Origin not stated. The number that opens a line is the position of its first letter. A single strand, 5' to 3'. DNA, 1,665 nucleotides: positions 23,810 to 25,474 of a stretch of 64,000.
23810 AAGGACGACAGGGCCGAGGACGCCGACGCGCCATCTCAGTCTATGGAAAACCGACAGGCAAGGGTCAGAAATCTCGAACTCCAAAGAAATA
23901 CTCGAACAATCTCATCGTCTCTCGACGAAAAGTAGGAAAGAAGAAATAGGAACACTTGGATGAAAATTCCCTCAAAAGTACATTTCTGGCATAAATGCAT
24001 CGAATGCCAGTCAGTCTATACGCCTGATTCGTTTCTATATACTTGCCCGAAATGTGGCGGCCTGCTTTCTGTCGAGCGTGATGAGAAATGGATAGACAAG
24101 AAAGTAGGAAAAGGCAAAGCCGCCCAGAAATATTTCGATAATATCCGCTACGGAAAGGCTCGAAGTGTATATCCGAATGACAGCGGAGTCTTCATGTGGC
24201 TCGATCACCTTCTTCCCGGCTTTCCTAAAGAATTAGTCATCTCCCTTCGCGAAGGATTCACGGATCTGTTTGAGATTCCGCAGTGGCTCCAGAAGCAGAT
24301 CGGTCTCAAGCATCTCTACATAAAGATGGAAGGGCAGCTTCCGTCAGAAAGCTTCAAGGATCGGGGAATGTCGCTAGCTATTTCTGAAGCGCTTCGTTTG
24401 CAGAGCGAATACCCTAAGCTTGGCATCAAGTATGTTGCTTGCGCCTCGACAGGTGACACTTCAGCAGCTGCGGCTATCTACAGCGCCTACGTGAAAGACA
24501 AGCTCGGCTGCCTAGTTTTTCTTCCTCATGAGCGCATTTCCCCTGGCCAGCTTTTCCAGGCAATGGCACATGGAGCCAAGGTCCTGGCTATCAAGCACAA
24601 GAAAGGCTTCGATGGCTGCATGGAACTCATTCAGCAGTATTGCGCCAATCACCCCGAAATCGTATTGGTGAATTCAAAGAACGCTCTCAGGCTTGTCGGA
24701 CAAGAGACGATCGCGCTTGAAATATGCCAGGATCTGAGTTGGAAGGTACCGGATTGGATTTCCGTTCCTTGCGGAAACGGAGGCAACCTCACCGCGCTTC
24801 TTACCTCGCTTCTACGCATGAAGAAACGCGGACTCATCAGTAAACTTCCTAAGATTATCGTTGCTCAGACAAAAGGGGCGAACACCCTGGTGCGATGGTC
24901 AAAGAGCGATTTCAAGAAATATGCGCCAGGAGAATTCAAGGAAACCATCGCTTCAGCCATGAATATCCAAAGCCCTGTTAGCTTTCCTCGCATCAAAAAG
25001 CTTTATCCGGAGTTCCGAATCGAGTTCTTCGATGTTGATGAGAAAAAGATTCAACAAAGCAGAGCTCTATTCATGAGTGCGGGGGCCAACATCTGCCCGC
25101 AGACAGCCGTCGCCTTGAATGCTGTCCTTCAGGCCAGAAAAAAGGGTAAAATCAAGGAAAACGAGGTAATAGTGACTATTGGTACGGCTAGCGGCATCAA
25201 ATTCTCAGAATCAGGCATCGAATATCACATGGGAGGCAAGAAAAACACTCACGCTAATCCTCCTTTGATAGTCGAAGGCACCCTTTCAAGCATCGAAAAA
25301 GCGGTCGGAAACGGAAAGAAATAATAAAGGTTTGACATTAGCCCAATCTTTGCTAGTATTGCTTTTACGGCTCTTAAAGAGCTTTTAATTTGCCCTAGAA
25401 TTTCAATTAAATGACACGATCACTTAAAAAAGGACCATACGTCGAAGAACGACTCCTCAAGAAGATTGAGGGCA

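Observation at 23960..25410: Threonine-synthase-family PLP enzyme with N-terminal Zn-ribbon embedded in the S10 ribosomal operon, followed by an internal promoter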

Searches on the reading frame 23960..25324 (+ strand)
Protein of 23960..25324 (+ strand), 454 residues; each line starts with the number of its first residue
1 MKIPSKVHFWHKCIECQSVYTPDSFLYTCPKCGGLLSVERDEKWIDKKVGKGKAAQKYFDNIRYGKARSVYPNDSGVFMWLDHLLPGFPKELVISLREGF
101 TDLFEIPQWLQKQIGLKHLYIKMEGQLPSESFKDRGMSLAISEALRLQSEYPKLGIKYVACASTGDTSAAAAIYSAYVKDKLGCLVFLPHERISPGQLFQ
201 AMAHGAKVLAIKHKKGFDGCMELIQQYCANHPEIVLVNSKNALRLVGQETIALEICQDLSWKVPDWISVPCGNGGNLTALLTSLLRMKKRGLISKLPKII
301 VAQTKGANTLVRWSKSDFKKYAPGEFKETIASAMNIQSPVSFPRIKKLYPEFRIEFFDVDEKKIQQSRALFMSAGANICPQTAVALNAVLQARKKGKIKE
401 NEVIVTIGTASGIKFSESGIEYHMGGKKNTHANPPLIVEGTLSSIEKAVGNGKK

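Call 3: search_protein_families(library=pfam, proteins=[window:23960-25324:+], max_evalue=0.01)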
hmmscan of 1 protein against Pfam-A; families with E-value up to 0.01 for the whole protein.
window:23960-25324:+ (454 aa): 1 family
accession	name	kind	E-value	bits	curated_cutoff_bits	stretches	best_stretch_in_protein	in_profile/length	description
PF00291.31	PALP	-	5e-46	157.8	35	1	94-407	1-292/295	Pyridoxal-phosphate dependent enzyme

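Call 4: search_protein_families(library=ncbifam, proteins=[window:23960-25324:+], max_evalue=0.01)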
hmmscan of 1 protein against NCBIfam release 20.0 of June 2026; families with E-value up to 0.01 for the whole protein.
window:23960-25324:+ (454 aa): 22 families
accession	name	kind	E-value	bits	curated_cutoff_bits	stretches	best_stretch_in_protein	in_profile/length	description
TIGR00260.1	thrC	equivalog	9e-59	199.3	167.1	1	86-416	9-325/340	threonine synthase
NF006050.0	PRK08197.1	equivalog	2.4e-47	161.6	303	1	12-417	10-386/406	threonine synthase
NF004170.0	PRK05638.1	equivalog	1.1e-39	136.3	421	1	12-428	3-373/442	threonine synthase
NF005035.0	PRK06450.1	equivalog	1.9e-26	92.7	301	1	12-414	5-336/338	threonine synthase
NF004996.0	PRK06381.1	equivalog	3e-23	82.3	266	1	109-409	23-317/319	threonine synthase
NF006205.0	PRK08329.1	equivalog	1.1e-20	73.9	358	1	117-414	72-345/347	threonine synthase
NF006390.0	PRK08639.1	equivalog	9.6e-13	47.9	421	1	118-407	41-310/418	threonine ammonia-lyase IlvA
TIGR03844.1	cysteate_syn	equivalog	1.3e-12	47.2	324.9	1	108-414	69-381/398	cysteate synthase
TIGR01127.1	ilvA_1Cterm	equivalog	8.1e-11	41.5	378.75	1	118-408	16-284/380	threonine ammonia-lyase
TIGR01139.1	cysK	equivalog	5.7e-09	35.6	350.95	1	117-289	21-188/298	cysteine synthase A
TIGR01136.1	cysKM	subfamily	5.8e-09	35.7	344.15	1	112-289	17-188/299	cysteine synthase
TIGR02079.1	THD1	equivalog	8.5e-09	34.7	440.55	1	118-312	32-212/410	threonine ammonia-lyase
NF008735.0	PRK11761.1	equivalog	1.6e-08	34.2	413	1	116-279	26-183/296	cysteine synthase CysM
NF006389.0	PRK08638.1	equivalog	5e-07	29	453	1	118-405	43-308/333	bifunctional threonine ammonia-lyase/L-serine ammonia-lyase TdcB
TIGR01138.1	cysM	equivalog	5.1e-07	29.5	394.2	1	117-268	23-169/290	cysteine synthase B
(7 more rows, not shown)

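Call 5: search_solved_structures(query=window:23960-25324:+, max_evalue=0.001, show_alignments=2)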
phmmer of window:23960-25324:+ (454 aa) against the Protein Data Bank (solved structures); distinct sequences matched with E-value up to 0.001: 10.
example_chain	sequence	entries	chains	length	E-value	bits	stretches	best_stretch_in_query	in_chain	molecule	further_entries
1e5x_A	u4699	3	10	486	1.1e-69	238.8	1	19-442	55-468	THREONINE SYNTHASE | THREONINE SYNTHASE 1, CHLOROPLASTIC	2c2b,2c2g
2d1f_A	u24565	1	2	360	1.4e-44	156.1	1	92-421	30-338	Threonine synthase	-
2zsj_A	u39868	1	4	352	6.1e-43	150.7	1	84-420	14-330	Threonine synthase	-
6cgq_A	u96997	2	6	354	9.3e-43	150.1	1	83-421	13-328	Threonine synthase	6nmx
1uim_A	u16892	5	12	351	3.5e-36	128.4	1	83-414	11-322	Threonine Synthase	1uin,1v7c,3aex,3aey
1vb3_A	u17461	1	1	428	2e-12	50.1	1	159-420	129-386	Threonine synthase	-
5xem_A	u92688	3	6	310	1.8e-05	27.2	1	118-281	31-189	Cysteine synthase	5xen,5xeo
4h27_A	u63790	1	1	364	5.7e-05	25.5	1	111-284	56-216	L-serine dehydratase/L-threonine deaminase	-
1p5j_A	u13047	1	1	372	0.00021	23.6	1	112-284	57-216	L-serine dehydratase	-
4f4f_A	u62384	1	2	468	0.00037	22.9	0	158-344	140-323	Threonine synthase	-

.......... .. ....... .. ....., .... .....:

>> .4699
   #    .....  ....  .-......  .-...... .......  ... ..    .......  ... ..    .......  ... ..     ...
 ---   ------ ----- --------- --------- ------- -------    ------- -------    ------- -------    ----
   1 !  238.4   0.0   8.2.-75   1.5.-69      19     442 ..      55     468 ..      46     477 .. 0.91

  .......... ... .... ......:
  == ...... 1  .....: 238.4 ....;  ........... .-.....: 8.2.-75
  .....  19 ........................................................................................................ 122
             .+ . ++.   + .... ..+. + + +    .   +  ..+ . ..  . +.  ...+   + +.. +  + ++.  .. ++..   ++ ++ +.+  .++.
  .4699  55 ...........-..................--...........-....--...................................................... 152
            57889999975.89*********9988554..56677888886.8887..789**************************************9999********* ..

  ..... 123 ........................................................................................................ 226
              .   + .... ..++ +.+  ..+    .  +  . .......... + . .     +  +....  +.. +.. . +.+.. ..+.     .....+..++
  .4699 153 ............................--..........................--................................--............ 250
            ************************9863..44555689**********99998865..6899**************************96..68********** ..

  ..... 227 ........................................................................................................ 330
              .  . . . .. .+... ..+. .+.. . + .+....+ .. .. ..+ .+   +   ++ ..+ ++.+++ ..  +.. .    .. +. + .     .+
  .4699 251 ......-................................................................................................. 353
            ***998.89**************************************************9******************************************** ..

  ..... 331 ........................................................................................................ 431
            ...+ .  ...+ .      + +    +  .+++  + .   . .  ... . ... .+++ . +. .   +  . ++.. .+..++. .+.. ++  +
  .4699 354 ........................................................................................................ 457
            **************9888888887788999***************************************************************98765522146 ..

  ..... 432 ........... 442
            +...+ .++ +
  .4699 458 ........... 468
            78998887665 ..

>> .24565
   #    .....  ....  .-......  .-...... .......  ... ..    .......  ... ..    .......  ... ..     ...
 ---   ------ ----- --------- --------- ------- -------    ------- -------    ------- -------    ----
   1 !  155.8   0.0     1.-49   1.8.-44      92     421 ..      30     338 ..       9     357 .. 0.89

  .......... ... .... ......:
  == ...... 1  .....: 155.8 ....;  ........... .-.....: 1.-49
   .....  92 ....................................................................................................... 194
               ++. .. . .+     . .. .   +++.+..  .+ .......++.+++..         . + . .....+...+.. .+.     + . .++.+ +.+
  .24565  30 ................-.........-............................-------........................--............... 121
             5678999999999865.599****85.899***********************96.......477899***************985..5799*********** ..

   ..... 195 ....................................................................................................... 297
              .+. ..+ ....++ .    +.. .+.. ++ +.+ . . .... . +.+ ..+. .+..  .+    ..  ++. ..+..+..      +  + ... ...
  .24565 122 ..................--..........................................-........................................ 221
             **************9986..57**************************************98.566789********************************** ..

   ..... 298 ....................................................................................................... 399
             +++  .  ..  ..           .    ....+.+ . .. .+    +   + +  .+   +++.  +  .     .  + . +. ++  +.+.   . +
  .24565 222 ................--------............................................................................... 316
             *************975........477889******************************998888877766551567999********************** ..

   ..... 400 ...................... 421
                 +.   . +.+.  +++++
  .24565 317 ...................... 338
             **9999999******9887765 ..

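Call 9: find_homologous_proteins(query=window:23960-25324:+, max_evalue=1e-10)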
Query window:23960-25324:+ (454 aa): 6409 proteins with E <= 1e-10 among 8000 candidates; the best 120 are listed.
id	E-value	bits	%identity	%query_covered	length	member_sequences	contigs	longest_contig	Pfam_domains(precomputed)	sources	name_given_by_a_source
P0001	0.0e+0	1041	100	100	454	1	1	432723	PF00291.32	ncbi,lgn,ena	-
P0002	2.3e-251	853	82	99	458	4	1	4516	PF00291.32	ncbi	-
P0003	1.8e-247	840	81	98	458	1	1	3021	PF00291.32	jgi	jgi:threonine synthase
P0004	2.3e-245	833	79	98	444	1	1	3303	PF00291.32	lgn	-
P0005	4.5e-244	829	79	98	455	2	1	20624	PF00291.32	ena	-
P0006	5.4e-243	825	79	99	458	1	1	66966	PF00291.32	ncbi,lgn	-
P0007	1.5e-229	781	75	98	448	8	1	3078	PF00291.32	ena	-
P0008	2.5e-227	773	71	99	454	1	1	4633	PF00291.32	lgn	-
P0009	6.4e-226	769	73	98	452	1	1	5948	PF00291.32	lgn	-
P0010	3.8e-225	766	73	98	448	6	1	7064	PF00291.32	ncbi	ncbi:MAG: threonine synthase [Minisyncoccia bacterium]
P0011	6.4e-225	765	73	98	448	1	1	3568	PF00291.32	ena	-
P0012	7.4e-225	765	74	98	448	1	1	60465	PF00291.32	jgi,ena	-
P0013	7.6e-225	765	72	98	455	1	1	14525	PF00291.32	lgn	-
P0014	2.7e-224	763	74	98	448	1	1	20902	PF00291.32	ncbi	-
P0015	3.4e-224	763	72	98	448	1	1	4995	PF00291.32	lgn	-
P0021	5.1e-223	759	73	98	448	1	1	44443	PF00291.32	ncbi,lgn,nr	ncbi:MAG: threonine synthase [Candidatus Levybacteria bacterium]|nr:threonine synthase [Candidatus L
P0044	1.6e-218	744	72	98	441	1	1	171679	PF00291.32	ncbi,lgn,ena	-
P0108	1.1e-184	633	63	97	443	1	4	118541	PF00291.32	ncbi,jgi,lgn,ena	ncbi:MAG TPA: threonine synthase [Candidatus Paceibacterota bacterium]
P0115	1.1e-183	630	60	98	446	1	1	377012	PF00291.32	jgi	jgi:threonine synthase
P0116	1.1e-183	630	62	98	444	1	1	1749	PF00291.32,PF23455.2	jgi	jgi:threonine synthase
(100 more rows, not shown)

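Call 10: find_encoding_contigs(protein=window:23960-25324:+, flank=6000, max_places=6)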
Protein window:23960-25324:+ (454 aa): no gene with exactly this product is on record in the collection.

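Call 11: find_related_loci(query=window:23960-25324:+, collection=genome_contigs, flank=6000)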
Query window:23960-25324:+ (454 aa) in genome_contigs; peptide patterns used: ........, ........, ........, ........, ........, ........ (x = any residue, [..] = any of these).
31 stretches matched a pattern; 2 encode a relative of the query (tblastn E <= 1e-3); 2 distinct loci.
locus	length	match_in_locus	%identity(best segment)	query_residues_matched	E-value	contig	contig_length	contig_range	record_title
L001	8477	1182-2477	73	6-449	0e+0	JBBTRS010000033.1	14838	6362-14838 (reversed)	MAG: Patescibacteria group bacterium isolate H52-bin014_1 H52_bin014_1_000000000033, whole genome shotgun sequence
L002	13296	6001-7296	70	7-449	0e+0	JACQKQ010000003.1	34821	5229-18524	MAG: Candidatus Levyibacteriota bacterium isolate NC_groundwater_1181_Ag_S-0.1um_42_368 S_p1_S3_coassembly_k141_122271,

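Call 12: find_encoding_contigs(protein=P0006, flank=6000, max_places=2)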
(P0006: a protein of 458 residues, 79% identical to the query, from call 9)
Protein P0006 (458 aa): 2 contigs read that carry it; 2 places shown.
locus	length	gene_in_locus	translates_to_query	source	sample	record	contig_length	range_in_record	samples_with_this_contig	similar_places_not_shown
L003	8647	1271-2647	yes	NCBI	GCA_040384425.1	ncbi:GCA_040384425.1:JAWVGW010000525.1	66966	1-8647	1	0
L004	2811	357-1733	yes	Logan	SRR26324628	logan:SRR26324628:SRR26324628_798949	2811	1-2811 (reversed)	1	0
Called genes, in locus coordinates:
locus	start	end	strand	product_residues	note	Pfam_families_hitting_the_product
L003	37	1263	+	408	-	PF01702:TGT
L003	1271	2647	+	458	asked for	PF00291:PALP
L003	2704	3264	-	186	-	PF00625:Guanylate_kin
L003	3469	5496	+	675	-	PF04851:ResIII, PF17757:UvrB_inter, PF27431:UvrB_3rd, PF00271:Helicase_C, PF12344:UvrB, PF02151:UVR (weak)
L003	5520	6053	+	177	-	PF10881:DUF2726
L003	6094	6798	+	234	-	PF00512:HisKA (weak), PF02518:HATPase_c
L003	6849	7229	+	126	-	PF00072:Response_reg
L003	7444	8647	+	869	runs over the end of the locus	PF02463:SMC_N (faint), PF13555:AAA_29 (faint), PF20703:nSTAND1 (faint), PF20720:nSTAND3 (faint), PF00005:ABC_tran (faint), PF13304:AAA_21 (faint), PF17760:UvrA_inter, PF00684:DnaJ_CXXCXGXG (faint)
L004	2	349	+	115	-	?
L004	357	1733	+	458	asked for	PF00291:PALP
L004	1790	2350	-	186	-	PF00625:Guanylate_kin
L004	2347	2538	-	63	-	-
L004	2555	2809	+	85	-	?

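Call 13: find_encoding_contigs(protein=P0021, flank=6000, max_places=2)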
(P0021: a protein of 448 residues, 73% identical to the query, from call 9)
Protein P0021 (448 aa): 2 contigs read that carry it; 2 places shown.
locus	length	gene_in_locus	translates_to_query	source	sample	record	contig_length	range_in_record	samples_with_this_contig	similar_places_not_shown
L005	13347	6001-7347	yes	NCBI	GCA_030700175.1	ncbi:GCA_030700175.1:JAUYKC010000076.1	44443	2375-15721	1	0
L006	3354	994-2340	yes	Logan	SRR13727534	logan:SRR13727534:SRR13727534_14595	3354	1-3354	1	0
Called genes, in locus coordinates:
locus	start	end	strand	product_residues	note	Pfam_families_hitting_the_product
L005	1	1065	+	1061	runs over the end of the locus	-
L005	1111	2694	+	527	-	PF13231:PMT_2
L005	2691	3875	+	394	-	PF13439:Glyco_transf_4, PF00534:Glycos_transf_1, PF13692:Glyco_trans_1_4, PF13524:Glyco_trans_1_2 (weak)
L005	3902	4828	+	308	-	PF00535:Glycos_transf_2, PF10111:Glyco_tranf_2_2, PF13641:Glyco_tranf_2_3, PF13632:Glyco_trans_2_3 (weak)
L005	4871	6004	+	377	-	PF13439:Glyco_transf_4, PF20706:GT4-conflict (faint), PF00534:Glycos_transf_1, PF13692:Glyco_trans_1_4, PF13524:Glyco_trans_1_2 (weak)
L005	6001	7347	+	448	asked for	PF00291:PALP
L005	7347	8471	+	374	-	PF13439:Glyco_transf_4 (weak), PF00534:Glycos_transf_1, PF13692:Glyco_trans_1_4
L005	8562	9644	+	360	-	PF00483:NTP_transferase, PF22640:ManC_GMP_beta-helix (weak)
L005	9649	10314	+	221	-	PF02397:Bac_transf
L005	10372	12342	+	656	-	PF13196:DUF4012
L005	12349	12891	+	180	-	PF11967:RecO_N, PF02565:RecO_C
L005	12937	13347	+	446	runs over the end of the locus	PF00587:tRNA-synt_2b, PF03129:HGTP_anticodon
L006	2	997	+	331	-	?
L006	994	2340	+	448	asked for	PF00291:PALP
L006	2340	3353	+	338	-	?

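Call 14: find_encoding_contigs(protein=P0115, flank=6000, max_places=2)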
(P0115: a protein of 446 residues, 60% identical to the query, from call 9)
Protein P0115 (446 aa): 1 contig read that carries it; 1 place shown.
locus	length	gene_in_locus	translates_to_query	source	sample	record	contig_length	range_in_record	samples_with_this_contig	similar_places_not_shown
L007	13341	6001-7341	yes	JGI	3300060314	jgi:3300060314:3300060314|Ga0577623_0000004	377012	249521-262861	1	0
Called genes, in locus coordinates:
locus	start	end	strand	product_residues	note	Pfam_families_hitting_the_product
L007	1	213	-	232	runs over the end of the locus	-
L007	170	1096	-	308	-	PF01149:Fapy_DNA_glyco, PF06831:H2TH, PF06827:zf-FPG_IleRS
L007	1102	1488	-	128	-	PF01850:PIN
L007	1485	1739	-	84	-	-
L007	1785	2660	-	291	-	-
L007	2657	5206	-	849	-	PF02739:5_3_exonuc_N, PF01367:5_3_exonuc, PF00476:DNA_pol_A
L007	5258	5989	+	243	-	PF01255:Prenyltransf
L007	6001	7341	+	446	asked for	PF00291:PALP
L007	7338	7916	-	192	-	-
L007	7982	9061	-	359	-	PF00348:polyprenyl_synt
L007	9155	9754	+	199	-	PF13207:AAA_17 (weak), PF13238:AAA_18, PF01202:SKI (faint)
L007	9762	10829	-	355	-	PF00140:Sigma70_r1_2, PF04542:Sigma70_r2, PF04539:Sigma70_r3, PF04545:Sigma70_r4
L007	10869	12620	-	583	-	PF01807:Zn_ribbon_DnaG, PF08275:DNAG_N, PF01751:Toprim, PF13155:Toprim_2, PF13662:Toprim_4, PF10410:DnaB_bind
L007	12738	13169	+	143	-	PF00293:NUDIX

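Call 15: find_encoding_contigs(protein=P0005, flank=6000, max_places=2)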
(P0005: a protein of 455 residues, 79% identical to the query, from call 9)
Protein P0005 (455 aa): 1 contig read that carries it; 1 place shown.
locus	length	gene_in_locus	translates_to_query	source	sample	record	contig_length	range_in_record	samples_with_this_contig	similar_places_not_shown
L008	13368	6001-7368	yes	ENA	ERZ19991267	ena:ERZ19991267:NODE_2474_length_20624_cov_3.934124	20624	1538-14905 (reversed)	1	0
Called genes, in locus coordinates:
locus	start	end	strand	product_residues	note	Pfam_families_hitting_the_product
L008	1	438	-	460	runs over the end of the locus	PF02874:ATP-synt_ab_N, PF00006:ATP-synt_ab, PF22919:ATP-synt_VA_C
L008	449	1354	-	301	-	PF00231:ATP-synt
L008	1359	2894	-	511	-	PF02874:ATP-synt_ab_N, PF00006:ATP-synt_ab, PF00306:ATP-synt_ab_C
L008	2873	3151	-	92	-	-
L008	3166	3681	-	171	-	PF00430:ATP-synt_B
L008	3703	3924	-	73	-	PF00137:ATP-synt_C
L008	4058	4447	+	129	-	-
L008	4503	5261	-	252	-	PF00119:ATP-synt_A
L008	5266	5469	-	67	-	PF09527:ATPase_gene1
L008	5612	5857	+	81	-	-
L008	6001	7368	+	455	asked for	PF00291:PALP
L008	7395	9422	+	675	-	PF00270:DEAD (faint), PF04851:ResIII, PF17757:UvrB_inter, PF27431:UvrB_3rd, PF00271:Helicase_C, PF12344:UvrB, PF02151:UVR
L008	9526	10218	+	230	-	PF00406:ADK, PF13207:AAA_17, PF13238:AAA_18 (weak)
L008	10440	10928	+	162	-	-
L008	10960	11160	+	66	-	-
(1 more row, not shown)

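Call 16: find_encoding_contigs(protein=P0002, flank=6000, max_places=2)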
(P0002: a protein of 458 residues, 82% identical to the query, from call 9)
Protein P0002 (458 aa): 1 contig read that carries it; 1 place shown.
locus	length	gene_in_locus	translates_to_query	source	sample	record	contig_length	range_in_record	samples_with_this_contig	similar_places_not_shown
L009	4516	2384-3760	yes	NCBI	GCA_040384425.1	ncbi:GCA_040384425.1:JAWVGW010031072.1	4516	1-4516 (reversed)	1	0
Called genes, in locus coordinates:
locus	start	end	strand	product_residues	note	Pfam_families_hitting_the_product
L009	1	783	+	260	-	?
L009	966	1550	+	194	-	-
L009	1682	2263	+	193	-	PF20803:PaaX_M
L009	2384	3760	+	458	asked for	PF00291:PALP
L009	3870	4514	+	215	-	?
